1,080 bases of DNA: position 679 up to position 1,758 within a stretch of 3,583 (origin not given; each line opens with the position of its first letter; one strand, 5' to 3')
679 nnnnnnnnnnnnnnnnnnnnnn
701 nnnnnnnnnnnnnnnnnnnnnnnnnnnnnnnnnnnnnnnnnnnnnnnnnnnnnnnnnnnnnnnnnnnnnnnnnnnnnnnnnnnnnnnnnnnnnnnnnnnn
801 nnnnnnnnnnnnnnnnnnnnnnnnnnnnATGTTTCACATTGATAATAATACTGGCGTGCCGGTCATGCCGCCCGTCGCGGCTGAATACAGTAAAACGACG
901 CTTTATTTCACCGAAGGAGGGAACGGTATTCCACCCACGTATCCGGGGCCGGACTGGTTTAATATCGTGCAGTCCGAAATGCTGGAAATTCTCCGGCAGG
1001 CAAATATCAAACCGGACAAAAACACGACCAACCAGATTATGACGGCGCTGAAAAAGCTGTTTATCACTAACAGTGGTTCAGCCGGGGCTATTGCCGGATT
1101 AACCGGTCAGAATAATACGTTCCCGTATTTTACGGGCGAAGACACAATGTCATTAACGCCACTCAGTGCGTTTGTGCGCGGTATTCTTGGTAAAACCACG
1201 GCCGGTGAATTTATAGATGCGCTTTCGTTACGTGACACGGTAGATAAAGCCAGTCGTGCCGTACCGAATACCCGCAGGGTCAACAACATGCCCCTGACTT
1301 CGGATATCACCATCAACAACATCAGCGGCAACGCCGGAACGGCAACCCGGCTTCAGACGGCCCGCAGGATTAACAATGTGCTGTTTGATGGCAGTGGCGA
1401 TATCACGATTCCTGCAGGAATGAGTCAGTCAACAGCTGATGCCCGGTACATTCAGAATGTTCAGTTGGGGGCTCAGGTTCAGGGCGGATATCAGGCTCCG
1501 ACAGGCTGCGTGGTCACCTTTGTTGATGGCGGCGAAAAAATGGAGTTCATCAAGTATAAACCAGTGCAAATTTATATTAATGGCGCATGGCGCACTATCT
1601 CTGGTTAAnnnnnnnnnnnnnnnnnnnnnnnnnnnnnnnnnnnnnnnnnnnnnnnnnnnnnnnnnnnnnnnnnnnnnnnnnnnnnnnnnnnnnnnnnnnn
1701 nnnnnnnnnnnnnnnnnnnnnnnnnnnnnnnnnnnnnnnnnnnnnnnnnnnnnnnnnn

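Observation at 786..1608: Tail-fibre distal half encoded as an independent gene starting at the module-exchange junction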

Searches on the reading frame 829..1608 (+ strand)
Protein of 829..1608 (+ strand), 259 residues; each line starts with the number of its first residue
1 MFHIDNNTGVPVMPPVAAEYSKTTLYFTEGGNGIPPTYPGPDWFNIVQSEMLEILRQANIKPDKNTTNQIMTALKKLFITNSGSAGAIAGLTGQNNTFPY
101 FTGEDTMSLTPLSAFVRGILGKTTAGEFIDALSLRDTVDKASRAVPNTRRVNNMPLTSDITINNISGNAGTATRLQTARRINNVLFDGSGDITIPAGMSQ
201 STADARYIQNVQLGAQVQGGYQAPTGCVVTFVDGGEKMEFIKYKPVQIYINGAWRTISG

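Call 3: search_protein_families(library=pfam, proteins=[window:829-1608:+], max_evalue=0.1)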
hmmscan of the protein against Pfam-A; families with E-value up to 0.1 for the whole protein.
window:829-1608:+ (259 aa): 0 families

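Call 11: search_solved_structures(query=window:829-1608:+, max_evalue=1, show_alignments=3)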
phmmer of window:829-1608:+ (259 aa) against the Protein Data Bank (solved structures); distinct sequences matched with E-value up to 1: 2.
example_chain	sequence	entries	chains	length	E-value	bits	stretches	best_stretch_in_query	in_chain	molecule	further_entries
5yvq_A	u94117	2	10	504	2.1e-24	89.6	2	1-81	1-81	Tail fiber protein S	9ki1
8ju3_A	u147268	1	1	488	4.7e-22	81.9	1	1-81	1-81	Tail fiber protein S,Tail fiber protein S'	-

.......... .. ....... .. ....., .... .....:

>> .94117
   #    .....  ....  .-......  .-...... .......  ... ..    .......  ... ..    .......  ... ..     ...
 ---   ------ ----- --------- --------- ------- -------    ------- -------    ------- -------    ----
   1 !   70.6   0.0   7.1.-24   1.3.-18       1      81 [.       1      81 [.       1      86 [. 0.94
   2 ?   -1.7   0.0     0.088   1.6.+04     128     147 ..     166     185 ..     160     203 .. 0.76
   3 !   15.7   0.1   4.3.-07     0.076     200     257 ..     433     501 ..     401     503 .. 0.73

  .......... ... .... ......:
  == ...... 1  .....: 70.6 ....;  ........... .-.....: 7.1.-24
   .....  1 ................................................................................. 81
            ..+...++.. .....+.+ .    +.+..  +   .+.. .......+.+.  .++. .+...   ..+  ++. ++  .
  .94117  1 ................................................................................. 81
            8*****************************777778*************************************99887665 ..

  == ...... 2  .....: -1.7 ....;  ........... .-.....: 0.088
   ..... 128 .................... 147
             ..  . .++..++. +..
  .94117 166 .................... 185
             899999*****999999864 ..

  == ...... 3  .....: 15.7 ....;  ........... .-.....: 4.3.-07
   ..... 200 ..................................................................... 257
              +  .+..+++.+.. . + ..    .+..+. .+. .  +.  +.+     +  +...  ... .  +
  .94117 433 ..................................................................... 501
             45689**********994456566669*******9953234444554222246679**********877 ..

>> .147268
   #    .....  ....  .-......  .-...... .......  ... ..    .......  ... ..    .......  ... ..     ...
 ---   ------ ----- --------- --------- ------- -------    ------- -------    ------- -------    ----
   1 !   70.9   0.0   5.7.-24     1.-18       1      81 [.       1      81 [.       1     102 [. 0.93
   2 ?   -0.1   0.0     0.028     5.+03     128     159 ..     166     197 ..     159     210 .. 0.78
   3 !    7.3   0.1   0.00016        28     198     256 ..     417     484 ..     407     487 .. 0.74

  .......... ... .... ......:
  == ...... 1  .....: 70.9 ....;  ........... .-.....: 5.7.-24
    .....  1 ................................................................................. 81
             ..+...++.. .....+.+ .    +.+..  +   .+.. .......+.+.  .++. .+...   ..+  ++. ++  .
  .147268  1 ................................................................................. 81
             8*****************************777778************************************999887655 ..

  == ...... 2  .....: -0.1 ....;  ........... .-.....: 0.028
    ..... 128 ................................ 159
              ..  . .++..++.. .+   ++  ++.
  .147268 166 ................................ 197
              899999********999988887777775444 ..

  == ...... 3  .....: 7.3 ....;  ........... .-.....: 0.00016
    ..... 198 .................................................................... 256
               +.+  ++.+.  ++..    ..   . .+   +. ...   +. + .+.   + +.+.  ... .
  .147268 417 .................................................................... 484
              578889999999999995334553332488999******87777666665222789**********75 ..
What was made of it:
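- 829..1071 (+): aa 1-81: N-terminal anchor domain, homologous to Mu S residues 1-81. phmmer against 5yvq_A/9ki1 and 8ju3_A, residues 1-81 to 1-81, E 2e-24 (call 11).
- PDB chains 5yvq_A/9ki1 and 8ju3_A match residues 1-81 to 1-81 (call 11).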

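Call 12: search_protein_families(library=phrogs, proteins=[window:829-1608:+], max_evalue=0.01)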
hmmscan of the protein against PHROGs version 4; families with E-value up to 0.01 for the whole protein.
window:829-1608:+ (259 aa): 39 families (the best 25 are shown)
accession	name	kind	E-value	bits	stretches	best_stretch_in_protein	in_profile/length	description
phrog_1833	-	tail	1.1e-82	279.2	2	1-127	1-114/322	tail fiber protein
phrog_6859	-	tail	8.7e-31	108.5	1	1-148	1-118/346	tail fiber protein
phrog_454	-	tail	5.1e-25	88.8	2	87-200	442-556/1376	tail fiber protein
phrog_32166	-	unknown function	2.9e-20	73.9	1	1-81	1-81/152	-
phrog_2901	-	unknown function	1.1e-14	55.4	1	165-258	210-328/331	-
phrog_1858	-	tail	3.5e-13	49.4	1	1-230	1-145/1018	tail fiber protein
phrog_17105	-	unknown function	3.3e-10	40.2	1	12-84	3-76/528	-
phrog_4209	-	tail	1.3e-09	38.5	1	4-80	20-100/406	tail fiber protein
phrog_37852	-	unknown function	2.6e-09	37.2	1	121-197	131-208/397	-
phrog_18834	-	unknown function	1.2e-08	36.1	1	26-77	21-72/338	-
phrog_6722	-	tail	1.2e-08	34.8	1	163-201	187-225/974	tail fiber protein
phrog_22609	-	tail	1.8e-08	33.6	1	160-204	762-806/1184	tail fiber protein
phrog_11303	-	tail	2.4e-08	35.1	1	69-160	81-169/231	tail fiber protein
phrog_2631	-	tail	3.4e-08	33.6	1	87-161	428-497/644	tail fiber protein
phrog_3299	-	unknown function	1.1e-07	30.7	1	163-203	1029-1069/1385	-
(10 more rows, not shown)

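Call 13: search_dna_similar(query=window:829-1608:+, collection=phages, mode=protein, max_rows=40)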
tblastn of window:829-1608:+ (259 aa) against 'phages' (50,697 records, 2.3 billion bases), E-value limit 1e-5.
Records with a match: 76; places in all: 79; records where one place covers at least 80% of the query: 2.
Best place of each record, by identity: 80-90% 1; 60-80% 3; <60% 72.
By first word of the organism name: Escherichia 29; Pseudomonas 26; Yersinia 5; Enterobacteria 4; Bordetella 3; Shigella 2; Hafnia 2; Stx2c-converting 1; Stx1a-converting 1; Klebsiella 1; and 2 more.
By host as written in the record: Pseudomonas aeruginosa 15; - 11; Escherichia coli 11; Yersinia pestis EV76-CN 4; Pseudomonas aeruginosa PAK 4; Bordetella bronchiseptica 3; Escherichia sp. STEC O157 2; Escherichia coli C600 2; and 17 more.
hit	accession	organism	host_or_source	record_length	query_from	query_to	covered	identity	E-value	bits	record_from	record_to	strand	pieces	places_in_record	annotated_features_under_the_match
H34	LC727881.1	Stx2c-converting phage Stx2c_JNE082796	-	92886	1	258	100%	35.1%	5e-44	164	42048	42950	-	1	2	region of the inserted Bacteriophage Mu-like phage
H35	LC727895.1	Stx1a-converting phage Stx1_JNE122137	-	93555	1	258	100%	35.1%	5e-44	164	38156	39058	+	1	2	region of the inserted Bacteriophage Mu-like phage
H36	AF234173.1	Escherichia phage P1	-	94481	87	248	63%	36.2%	4e-15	81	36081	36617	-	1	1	S: S | invertible segment of P1 DNA, inversion is catalysed by site-specific ... | S: encodes carboxy-terminal end of tail fiber protein S in C(+) phage, ... | 100 pct identical (0 gaps) to fragment of P1 sequence deposited as ... (x2) | 100 pct identical to previously identified Sc of P1 at nt 1027..2388 ... | and 2 other names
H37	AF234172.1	Escherichia phage P1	-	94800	87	248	63%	36.2%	4e-15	81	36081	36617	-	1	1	S: S | invertible segment of P1 DNA, inversion is catalysed by site-specific ... | S: encodes carboxy-terminal end of tail fiber protein S in C(+) phage, ... | 100 pct identical (0 gaps) to fragment of P1 sequence deposited as ... (x2) | 100 pct identical to previously identified Sc of P1 at nt 1027..2388 ... | and 2 other names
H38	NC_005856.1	Escherichia phage P1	Escherichia coli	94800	87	248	63%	36.2%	4e-15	81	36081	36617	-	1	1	S: tail fiber protein | invertible segment of P1 DNA, inversion is catalysed by site-specific ... | S: encodes carboxy-terminal end of tail fiber protein S in C(+) phage, ... | 100 pct identical (0 gaps) to fragment of P1 sequence deposited as ... (x2) | 100 pct identical to previously identified Sc of P1 at nt 1027..2388 ... | and 2 other names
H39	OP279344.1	Escherichia phage P1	Escherichia coli strain MG1655 Z1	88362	87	248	63%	36.2%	4e-15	81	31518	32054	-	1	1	hypothetical protein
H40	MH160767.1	Escherichia phage vB_EcoM-Ro157c2YLVW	Escherichia sp. STEC O157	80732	87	248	63%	34.6%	3e-12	72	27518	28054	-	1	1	long-tail fiber protein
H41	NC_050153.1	Escherichia phage vB_EcoM-Ro157c2YLVW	Escherichia sp. STEC O157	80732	87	248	63%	34.6%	3e-12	72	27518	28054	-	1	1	tail fiber protein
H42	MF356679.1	Escherichia phage D6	Escherichia coli C600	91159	87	243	61%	35.6%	5e-12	71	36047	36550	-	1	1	long tail fiber protein | cixR; Cin mediated inversion site (by homology with phage P1)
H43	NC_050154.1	Escherichia phage D6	Escherichia coli C600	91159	87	243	61%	35.6%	5e-12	71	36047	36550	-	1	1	tail fiber protein | cixR; Cin mediated inversion site (by homology with phage P1)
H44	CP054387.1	Escherichia phage CMS-2020a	Escherichia coli strain SCU-175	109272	23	195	67%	32.2%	6e-10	65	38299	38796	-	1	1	record has no annotation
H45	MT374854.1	Yersinia phage vB_YpM_6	Yersinia pestis EV76-CN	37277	1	163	63%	33.3%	4e-18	89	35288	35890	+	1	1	hypothetical protein (x2)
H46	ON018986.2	Escherichia phage JL22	Escherichia coli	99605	96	248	59%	34.7%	1e-12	73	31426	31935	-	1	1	stf: side tail fiber protein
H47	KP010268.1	Shigella phage SfMu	Shigella flexneri serotype 4a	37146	1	155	60%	33.5%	2e-18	90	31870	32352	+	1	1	tail fiber protein | hypothetical protein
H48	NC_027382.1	Shigella phage SfMu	Shigella flexneri serotype 4a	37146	1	155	60%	33.5%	2e-18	90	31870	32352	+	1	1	tail fiber protein | baseplate wedge subunit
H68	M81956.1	Escherichia phage P1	-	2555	87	184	38%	39.6%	4e-7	56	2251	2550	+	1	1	variable segment, Sv, of gene S | constant segment, Sc, of gene S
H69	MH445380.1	Escherichia phage P1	Escherichia coli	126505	87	191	41%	36.8%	2e-6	55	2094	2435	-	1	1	none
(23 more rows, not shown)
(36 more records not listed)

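Call 15: find_homologous_proteins(query=window:829-1608:+)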
Query window:829-1608:+ (259 aa): 226 proteins with E <= 0.001 among 736 candidates; the best 120 are listed.
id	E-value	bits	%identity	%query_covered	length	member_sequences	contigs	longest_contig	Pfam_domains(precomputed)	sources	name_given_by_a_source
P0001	1.3e-153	528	91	100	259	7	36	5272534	-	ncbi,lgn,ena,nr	ncbi:hypothetical protein [Escherichia coli]|nr:hypothetical protein [Escherichia coli] MBE9710891.1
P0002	4.7e-148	509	91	97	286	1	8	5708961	-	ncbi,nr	ncbi:phage tail protein [Escherichia coli]|nr:phage tail protein [Escherichia coli] MDM4825915.1 pha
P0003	9.2e-148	508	88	100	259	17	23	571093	-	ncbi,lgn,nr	ncbi:phage tail protein [Escherichia coli]|nr:phage tail protein [Escherichia coli] HDQ6568195.1 pha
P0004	5.6e-145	499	86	100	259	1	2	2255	-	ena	-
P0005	2.2e-132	458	80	100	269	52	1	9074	-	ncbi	-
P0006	6.9e-131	453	80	100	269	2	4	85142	-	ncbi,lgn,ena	ncbi:TPA: phage tail protein [Escherichia coli]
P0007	7.9e-131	453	70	100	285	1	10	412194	-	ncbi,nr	ncbi:phage tail protein [Escherichia coli]|nr:phage tail protein [Escherichia coli] EFO3762585.1 pha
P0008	1.7e-129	449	66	100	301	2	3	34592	-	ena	-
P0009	5.7e-124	431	75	100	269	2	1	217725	-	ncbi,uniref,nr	ncbi:phage tail protein [Escherichia coli]|uniref:phage tail protein n=1 Tax=Escherichia coli TaxID=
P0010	8.5e-123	427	74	100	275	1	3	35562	-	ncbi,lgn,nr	ncbi:phage tail protein [Escherichia coli]|nr:phage tail protein [Escherichia coli]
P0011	6.8e-122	424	75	100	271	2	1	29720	-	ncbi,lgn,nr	ncbi:TPA: phage tail protein [Salmonella enterica]|nr:phage tail protein [Salmonella enterica]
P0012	6.0e-121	421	74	100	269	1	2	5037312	-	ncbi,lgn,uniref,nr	ncbi:phage tail protein [Escherichia coli]|uniref:phage tail protein n=1 Tax=Escherichia coli TaxID=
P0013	6.3e-121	421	74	100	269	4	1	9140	-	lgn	-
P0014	1.7e-120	419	74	100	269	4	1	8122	-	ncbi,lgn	ncbi:TPA: phage tail protein [Escherichia coli]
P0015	3.9e-120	418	74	100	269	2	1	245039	-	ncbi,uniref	ncbi:phage tail protein [Salmonella enterica]|uniref:phage tail protein n=1 Tax=Salmonella enterica 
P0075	9.3e-97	341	88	52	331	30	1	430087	-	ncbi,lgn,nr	ncbi:TPA: phage tail protein [Salmonella enterica]|nr:phage tail protein [Salmonella enterica]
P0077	6.9e-96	339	91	52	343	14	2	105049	-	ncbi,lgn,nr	ncbi:TPA: phage tail protein [Escherichia coli]|nr:phage tail protein [Escherichia coli] HAM4871833.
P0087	3.7e-89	316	89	50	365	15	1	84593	PF21446.4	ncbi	ncbi:TPA: phage tail protein [Escherichia coli]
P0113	4.9e-69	251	62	82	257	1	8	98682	PF03406.19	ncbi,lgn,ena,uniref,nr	ncbi:tail fiber protein [Escherichia coli]|uniref:tail fiber protein n=1 Tax=Escherichia coli TaxID=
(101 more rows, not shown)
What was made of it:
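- Checked: The gene is far beyond chance: homologues reach E 1e-153 (call 15) and phrog_1833 'tail fiber protein' scores E 1e-82 (call 12).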

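Call 34: find_encoding_contigs(protein=P0087, flank=6000, max_places=3)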
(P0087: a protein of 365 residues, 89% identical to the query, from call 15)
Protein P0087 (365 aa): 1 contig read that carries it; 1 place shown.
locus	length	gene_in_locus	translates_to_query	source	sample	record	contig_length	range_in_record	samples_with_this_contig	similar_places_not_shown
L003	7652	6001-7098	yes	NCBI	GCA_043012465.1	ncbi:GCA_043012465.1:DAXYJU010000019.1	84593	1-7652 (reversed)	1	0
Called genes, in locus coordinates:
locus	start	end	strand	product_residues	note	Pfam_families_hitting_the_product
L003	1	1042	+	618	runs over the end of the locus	-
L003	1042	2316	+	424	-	PF07157:DNA_circ_N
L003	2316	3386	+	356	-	PF21683:GpP-like_1st, PF05954:Phage_GPD, PF22255:Gp44-like_2nd, PF21929:GpP_4th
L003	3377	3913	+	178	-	PF06890:Phage_Mu_Gp45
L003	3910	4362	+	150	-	PF07409:GP46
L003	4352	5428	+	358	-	PF04865:Baseplate_J, PF26078:Baseplate_J_M, PF26079:Baseplate_J_C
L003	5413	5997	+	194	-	PF10076:Phage_Mu_Gp48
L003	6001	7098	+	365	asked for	PF21446:Gp34_trimer (weak)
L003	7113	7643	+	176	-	PF02413:Caudo_TAP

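Call 35: find_encoding_contigs(protein=P0113, flank=6000, max_places=3)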
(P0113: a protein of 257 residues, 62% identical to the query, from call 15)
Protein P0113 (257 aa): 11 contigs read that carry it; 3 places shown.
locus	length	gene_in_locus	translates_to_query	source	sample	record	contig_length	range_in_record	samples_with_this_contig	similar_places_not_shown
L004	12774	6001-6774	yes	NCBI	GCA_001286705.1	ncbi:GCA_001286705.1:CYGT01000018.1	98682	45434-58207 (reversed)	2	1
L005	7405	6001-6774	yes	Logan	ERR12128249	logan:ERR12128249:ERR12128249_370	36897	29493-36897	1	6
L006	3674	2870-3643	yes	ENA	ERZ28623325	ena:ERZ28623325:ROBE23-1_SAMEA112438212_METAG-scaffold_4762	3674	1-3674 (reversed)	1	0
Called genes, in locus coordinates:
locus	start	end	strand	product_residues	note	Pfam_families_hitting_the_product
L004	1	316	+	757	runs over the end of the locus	PF10145:PhageMin_Tail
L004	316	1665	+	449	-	PF07157:DNA_circ_N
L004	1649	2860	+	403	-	PF21683:GpP-like_1st, PF22255:Gp44-like_2nd, PF22630:NMB1110_3rd, PF22174:NMB1110-like_C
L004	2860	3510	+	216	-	PF06890:Phage_Mu_Gp45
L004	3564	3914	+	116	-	PF07409:GP46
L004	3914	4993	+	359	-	PF04865:Baseplate_J, PF26078:Baseplate_J_M, PF26079:Baseplate_J_C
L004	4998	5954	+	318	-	PF10076:Phage_Mu_Gp48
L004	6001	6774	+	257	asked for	PF03406:Phage_fiber_2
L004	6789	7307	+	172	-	PF02413:Caudo_TAP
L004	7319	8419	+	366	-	-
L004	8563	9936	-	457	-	PF00206:Lyase_1, PF14698:ASL_C2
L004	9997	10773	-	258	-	PF00696:AA_kinase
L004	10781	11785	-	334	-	PF01118:Semialdhyde_dh, PF22698:Semialdhyde_dhC_1, PF02774:Semialdhyde_dhC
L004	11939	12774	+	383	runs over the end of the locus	PF01546:Peptidase_M20, PF07687:M20_dimer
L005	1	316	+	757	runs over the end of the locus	PF10145:PhageMin_Tail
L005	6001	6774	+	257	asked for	PF03406:Phage_fiber_2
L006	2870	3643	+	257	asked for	PF03406:Phage_fiber_2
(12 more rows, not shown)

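Call 43: get_annotated_region(hit=H38, flank=3000)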
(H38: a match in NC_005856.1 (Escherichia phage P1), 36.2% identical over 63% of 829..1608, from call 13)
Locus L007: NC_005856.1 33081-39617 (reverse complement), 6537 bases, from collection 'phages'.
description: Enterobacteria phage P1, complete genome.
organism: Escherichia phage P1 (NCBI taxid 2886926)
taxonomy: Viruses; Duplodnaviria; Heunggongvirae; Uroviricota; Caudoviricetes; Punavirus; Punavirus P1
host: Escherichia coli; source: -; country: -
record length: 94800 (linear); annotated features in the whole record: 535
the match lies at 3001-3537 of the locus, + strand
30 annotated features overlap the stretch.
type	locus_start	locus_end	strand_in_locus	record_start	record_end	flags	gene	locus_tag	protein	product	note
misc_feature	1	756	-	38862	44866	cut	-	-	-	-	99 pct identical (1 gap) to fragment of P1 sequence deposited in GenBank Accession Number AF035607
CDS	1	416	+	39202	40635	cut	bplA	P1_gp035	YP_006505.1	baseplate protein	baseplate structural protein; region of aa 27-313 20 pct identical to phage T4 baseplate wedge structural protein ...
CDS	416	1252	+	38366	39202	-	16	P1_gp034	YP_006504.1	tail tube protein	baseplate or tail tube structural protein; region of aa 1..114 100 pct identical to previously predicted sequence of ...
misc_feature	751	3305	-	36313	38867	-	-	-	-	-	100 pct identical (0 gaps) to fragment of P1 sequence deposited as locus PP1RP in GenBank Accession Number M81956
misc_feature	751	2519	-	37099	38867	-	-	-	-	-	100 pct identical (0 gaps) to fragment of P1 sequence deposited as locus PP1TFPR in GenBank Accession Number M25470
misc_feature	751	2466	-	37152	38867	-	-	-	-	-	96 pct identical (4 gaps) to region of p15B plasmid genome at nt 1..1712 locus ECP15BG in GenBank Accession Number ...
misc_feature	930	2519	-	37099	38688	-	-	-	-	-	99 pct identical (2 gaps) to fragment of P1 sequence deposited as locus MYOVP1 in GenBank Accession Number V01534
regulatory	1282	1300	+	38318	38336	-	-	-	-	promoter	late promoter LPs; 100 pct identical to previously identified Ps of P1 at nt 532..550 of P1 sequence fragment deposited ...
regulatory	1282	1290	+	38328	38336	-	-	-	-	other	-22 region of LPs; 100 pct identical (0 gaps) to -22 box of Ps of P1 at 532..540 of P1 sequence fragment deposited as ...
regulatory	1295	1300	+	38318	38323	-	-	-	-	minus_10_signal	LPs; 100 pct identical (0 gaps) to -10 box of Ps of P1 at nt 545..550 of P1 sequence fragment deposited as locus PP1RP ...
CDS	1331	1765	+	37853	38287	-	R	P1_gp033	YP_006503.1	tail fiber assembly protein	structural or assembly protein of tail fibers; 100 pct identical to previously predicted sequence of gpR of P1 ...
CDS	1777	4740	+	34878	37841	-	S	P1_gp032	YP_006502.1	tail fiber protein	major structural protein of tail fibers; consists of constant N-terminal and variable C-terminal part dependent on ...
misc_feature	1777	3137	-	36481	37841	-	-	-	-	-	100 pct identical to previously identified Sc of P1 at nt 1027..2388 of P1 sequence fragment deposited as locus PP1RP ...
misc_feature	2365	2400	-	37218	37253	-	-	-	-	-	repeated element a0; 100 pct identical (0 gaps) to repeated element a0 at 1615..1650 locus PP1RP in GenBank Accession ...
misc_feature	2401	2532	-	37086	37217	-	-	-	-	-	repeated element a1; 100 pct identical (0 gaps) to repeated element a1 at 1651..1782 locus PP1RP in GenBank Accession ...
misc_feature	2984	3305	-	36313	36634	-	-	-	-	-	100 pct identical (0 gaps) to fragment of P1 sequence deposited as locus PP1CIN2 in GenBank Accession Number K03173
misc_feature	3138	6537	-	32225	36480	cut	-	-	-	-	invertible segment of P1 DNA, inversion is catalysed by site-specific recombinase Cin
misc_feature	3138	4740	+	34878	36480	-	S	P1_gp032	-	-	encodes carboxy-terminal end of tail fiber protein S in C(+) phage, expressed when its sequence is in (-) orientation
CDS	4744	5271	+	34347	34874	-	U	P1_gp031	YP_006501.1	tail fiber assembly protein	assembly or structural protein of tail fibers, expressed when its sequence is in (-) orientation; product 86 pct ...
CDS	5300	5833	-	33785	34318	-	U prime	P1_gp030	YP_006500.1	tail fiber chaperone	assembly or structural protein of tail fibers, expressed when its sequence is in (-) orientation; product 94 pct ...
misc_feature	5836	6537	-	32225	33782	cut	Sv prime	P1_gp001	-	-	encodes carboxy-terminal moiety of tail fiber protein gpS prime in C(-) phage, expressed when its sequence is in (-) ...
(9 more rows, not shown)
